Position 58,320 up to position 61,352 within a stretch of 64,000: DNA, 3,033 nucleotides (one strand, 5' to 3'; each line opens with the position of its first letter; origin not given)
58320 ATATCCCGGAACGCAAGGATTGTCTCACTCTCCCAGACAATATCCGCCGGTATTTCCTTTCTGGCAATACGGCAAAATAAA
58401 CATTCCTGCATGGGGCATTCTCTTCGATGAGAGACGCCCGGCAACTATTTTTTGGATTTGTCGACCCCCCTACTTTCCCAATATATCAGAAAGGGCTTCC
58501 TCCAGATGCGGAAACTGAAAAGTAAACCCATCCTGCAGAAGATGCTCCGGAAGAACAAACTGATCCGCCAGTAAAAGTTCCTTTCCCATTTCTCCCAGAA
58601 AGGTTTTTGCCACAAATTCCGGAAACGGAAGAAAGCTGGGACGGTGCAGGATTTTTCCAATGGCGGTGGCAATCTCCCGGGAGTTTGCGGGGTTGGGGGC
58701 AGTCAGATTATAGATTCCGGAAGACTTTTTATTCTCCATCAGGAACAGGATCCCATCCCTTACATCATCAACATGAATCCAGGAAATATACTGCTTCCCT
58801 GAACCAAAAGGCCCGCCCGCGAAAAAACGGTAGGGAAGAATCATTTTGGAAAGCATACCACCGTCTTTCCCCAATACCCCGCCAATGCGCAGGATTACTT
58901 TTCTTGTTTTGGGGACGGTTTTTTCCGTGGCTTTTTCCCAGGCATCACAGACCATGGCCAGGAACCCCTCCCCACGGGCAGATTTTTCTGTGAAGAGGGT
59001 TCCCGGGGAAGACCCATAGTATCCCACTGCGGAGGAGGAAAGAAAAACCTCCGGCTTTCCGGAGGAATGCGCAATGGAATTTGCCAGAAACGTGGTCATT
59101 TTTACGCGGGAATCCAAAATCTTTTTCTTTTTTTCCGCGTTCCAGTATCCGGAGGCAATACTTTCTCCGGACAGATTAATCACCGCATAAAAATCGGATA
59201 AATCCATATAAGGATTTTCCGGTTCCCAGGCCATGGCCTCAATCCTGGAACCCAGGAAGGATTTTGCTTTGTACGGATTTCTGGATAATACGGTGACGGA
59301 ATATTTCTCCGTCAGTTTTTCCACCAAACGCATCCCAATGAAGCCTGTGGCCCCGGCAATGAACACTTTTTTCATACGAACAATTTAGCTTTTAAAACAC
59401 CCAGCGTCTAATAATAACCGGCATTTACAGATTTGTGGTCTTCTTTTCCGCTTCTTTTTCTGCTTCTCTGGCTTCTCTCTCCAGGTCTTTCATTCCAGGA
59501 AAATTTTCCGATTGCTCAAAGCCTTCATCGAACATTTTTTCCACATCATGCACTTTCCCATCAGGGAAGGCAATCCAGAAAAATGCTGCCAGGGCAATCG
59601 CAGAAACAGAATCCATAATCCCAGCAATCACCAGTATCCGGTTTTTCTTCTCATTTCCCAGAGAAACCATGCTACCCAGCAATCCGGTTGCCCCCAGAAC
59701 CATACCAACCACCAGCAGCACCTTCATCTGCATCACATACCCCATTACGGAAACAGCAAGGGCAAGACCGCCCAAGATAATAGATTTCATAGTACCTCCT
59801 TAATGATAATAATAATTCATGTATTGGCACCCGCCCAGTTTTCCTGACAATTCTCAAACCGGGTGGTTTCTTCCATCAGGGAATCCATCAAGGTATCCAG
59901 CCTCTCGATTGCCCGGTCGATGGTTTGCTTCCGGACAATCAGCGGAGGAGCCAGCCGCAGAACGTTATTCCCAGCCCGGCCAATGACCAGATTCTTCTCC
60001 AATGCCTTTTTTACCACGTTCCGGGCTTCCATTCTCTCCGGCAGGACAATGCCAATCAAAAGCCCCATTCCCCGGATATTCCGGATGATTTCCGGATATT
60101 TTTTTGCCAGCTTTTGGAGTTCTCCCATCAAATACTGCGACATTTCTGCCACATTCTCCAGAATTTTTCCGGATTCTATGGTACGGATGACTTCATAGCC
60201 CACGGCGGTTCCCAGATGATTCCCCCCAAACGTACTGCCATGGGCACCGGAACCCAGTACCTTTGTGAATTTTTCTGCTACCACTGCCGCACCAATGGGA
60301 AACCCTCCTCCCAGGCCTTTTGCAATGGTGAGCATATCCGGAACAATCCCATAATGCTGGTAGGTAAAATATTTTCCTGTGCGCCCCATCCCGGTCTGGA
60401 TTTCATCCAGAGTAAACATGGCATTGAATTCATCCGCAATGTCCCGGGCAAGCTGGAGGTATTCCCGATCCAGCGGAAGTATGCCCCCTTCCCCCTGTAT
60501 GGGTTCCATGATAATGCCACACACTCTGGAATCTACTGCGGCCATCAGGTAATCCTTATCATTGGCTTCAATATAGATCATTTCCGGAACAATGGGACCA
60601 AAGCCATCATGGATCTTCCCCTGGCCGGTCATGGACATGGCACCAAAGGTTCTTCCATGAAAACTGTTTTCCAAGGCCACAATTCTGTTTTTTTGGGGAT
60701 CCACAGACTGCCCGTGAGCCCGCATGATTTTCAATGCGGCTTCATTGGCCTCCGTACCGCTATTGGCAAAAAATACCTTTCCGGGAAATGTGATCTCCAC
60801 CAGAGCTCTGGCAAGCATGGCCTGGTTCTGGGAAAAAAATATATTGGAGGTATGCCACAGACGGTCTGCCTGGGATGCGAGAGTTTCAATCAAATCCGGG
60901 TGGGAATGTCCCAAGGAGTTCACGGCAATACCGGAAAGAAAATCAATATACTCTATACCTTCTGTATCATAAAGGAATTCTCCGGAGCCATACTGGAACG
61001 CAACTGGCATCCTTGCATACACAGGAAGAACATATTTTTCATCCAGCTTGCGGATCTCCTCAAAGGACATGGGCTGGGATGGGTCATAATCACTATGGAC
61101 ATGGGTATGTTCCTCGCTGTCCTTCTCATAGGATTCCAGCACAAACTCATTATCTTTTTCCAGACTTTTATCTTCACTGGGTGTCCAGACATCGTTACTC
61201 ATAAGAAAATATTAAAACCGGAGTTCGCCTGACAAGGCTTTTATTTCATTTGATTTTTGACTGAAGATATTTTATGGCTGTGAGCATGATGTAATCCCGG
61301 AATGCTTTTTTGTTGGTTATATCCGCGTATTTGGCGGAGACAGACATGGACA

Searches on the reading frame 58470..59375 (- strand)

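Call 36: search_protein_families(library=pfam, proteins=[window:58470-59375:-], max_evalue=0.001)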
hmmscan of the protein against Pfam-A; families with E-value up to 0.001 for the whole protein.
window:58470-59375:- (301 aa): 4 families
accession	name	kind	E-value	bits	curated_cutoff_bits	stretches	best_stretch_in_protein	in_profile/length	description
PF08338.16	DUF1731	-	6.4e-17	61.4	27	1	252-298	2-47/47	Domain of unknown function (DUF1731)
PF01370.27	Epimerase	-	8.4e-17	61.8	20.9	1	4-224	1-239/240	NAD dependent epimerase/dehydratase family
PF13460.12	NAD_binding_10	-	0.00013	22.4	27.2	1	8-54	1-50/184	NAD(P)H-binding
PF16363.11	GDP_Man_Dehyd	-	0.00033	20.7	27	0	5-61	1-63/332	GDP-mannose 4,6 dehydratase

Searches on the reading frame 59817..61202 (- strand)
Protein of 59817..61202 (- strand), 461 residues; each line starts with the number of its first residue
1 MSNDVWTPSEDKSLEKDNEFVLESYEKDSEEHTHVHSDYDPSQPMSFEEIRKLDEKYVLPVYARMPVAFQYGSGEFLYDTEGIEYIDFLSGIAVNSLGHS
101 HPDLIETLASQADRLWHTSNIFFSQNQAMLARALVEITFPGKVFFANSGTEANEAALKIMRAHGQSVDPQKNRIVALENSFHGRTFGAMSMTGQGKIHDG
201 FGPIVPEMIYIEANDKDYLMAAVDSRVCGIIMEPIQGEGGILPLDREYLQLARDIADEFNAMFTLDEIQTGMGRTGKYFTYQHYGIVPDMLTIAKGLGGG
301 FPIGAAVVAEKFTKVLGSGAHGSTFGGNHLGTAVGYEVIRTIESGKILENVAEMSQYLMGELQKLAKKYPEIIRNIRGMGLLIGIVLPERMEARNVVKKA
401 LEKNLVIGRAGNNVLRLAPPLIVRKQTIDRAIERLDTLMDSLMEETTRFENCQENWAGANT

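Call 36: search_protein_families(library=pfam, proteins=[window:59817-61202:-], max_evalue=0.001)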
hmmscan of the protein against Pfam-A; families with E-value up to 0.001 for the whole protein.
window:59817-61202:- (461 aa): 1 family
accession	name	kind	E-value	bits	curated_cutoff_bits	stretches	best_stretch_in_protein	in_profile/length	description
PF00202.27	Aminotran_3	-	4.7e-116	388.2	30.5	1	64-436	8-400/403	Aminotransferase class-III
